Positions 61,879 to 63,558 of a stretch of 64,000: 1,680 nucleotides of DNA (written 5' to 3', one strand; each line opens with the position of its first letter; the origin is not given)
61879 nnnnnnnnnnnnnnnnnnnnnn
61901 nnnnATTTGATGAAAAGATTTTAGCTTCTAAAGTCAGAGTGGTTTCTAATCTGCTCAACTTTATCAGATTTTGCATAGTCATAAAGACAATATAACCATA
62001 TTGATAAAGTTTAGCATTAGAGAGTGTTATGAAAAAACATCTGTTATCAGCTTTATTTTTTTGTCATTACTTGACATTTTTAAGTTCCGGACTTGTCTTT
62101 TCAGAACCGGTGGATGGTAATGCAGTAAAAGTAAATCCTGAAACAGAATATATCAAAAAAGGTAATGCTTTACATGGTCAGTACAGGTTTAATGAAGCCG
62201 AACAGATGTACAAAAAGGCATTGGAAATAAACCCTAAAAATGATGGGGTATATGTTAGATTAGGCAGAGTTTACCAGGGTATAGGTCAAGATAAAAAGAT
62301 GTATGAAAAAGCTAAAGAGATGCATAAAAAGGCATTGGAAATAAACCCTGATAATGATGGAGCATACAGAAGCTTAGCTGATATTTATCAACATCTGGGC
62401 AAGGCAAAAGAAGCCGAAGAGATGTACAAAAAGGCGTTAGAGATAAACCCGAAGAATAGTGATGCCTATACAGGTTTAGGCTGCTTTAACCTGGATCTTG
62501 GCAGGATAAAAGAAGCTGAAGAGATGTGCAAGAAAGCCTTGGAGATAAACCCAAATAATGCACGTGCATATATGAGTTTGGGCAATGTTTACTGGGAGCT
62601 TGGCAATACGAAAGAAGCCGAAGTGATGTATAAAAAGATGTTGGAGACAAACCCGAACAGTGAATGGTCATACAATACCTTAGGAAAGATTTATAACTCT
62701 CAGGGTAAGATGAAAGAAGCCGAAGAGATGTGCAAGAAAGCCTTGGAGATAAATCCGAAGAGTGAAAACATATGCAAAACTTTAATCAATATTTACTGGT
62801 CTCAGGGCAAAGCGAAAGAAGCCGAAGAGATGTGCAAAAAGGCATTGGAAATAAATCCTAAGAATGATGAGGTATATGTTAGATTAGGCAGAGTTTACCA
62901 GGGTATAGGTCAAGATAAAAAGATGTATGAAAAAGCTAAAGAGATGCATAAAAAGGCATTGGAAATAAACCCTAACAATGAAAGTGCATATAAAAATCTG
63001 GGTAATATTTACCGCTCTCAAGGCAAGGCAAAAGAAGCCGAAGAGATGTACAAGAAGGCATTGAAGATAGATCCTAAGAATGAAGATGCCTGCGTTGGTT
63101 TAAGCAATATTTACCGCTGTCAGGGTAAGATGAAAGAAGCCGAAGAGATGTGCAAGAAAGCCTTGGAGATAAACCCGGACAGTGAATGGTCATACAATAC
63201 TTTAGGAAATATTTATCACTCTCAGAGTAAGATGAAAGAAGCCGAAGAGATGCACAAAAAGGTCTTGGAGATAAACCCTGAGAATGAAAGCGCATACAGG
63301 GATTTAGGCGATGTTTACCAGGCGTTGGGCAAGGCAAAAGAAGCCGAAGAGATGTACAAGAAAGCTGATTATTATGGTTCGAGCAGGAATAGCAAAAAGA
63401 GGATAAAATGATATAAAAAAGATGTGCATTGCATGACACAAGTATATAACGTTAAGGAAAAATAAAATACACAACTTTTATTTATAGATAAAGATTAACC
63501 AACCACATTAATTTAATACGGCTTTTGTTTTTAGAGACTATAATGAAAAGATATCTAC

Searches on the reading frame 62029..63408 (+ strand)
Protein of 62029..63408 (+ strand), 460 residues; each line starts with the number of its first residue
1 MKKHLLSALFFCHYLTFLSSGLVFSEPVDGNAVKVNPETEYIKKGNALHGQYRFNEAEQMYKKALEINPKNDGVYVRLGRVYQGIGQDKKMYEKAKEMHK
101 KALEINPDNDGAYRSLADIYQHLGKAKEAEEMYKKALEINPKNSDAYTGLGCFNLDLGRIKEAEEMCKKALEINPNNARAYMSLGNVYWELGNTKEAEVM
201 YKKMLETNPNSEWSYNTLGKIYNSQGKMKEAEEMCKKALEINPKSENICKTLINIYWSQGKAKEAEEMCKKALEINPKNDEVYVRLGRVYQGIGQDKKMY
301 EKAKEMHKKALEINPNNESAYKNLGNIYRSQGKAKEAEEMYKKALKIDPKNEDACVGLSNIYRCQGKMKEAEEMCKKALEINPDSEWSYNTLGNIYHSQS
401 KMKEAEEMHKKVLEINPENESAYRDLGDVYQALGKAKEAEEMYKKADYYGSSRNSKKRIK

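Call 20: search_protein_families(library=pfam, proteins=[window:62029-63408:+], max_evalue=0.00001)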
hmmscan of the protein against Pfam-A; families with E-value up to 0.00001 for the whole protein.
window:62029-63408:+ (460 aa): 41 families (the best 25 are shown)
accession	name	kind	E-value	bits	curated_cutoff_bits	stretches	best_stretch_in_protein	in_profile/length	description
PF00515.34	TPR_1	-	4.1e-91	295.9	27.8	8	320-351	3-34/34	Tetratricopeptide repeat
PF14559.12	TPR_19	-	5.3e-73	241.7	25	7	330-387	3-61/68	Tetratricopeptide repeat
PF13181.12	TPR_8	-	1.8e-71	230.7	25.7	5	320-351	3-34/34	Tetratricopeptide repeat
PF13431.12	TPR_17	-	1.5e-70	228.1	24.4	2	133-165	2-34/34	Tetratricopeptide repeat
PF07719.23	TPR_2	-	1.5e-63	206.1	27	2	320-351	3-34/34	Tetratricopeptide repeat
PF13414.12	TPR_11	-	8.9e-63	208.2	26.8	4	156-192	6-42/42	TPR repeat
PF13424.12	TPR_12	-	9.8e-63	208.8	30.1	5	357-416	8-75/77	Tetratricopeptide repeat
PF13374.12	TPR_10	-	4.4e-59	195.4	27.5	0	320-347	4-31/42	Tetratricopeptide repeat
PF13428.12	TPR_14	-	1.6e-55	180.2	23.5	0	112-150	3-41/44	Tetratricopeptide repeat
PF13176.12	TPR_7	-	2.2e-46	152.4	27.9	0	320-352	1-33/36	Tetratricopeptide repeat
PF23914.1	TPR_CcmH_CycH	-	1e-36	126.6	42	4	310-422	42-157/158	Cytochrome c-type biogenesis protein H TPR domain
PF20431.4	E_motif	-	3.6e-30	104.4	27.3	0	301-342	5-46/63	E motif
PF13432.12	TPR_16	-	3e-29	101.5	32.7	0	116-178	3-65/65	Tetratricopeptide repeat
PF17874.7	TPR_MalT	-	2.6e-26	93.1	45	1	254-382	9-152/336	MalT-like TPR region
PF25060.1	ARM_TT21_2nd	-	4.9e-24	85.7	27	2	276-373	14-111/270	Tetratricopeptide repeat protein 21 second ARM domain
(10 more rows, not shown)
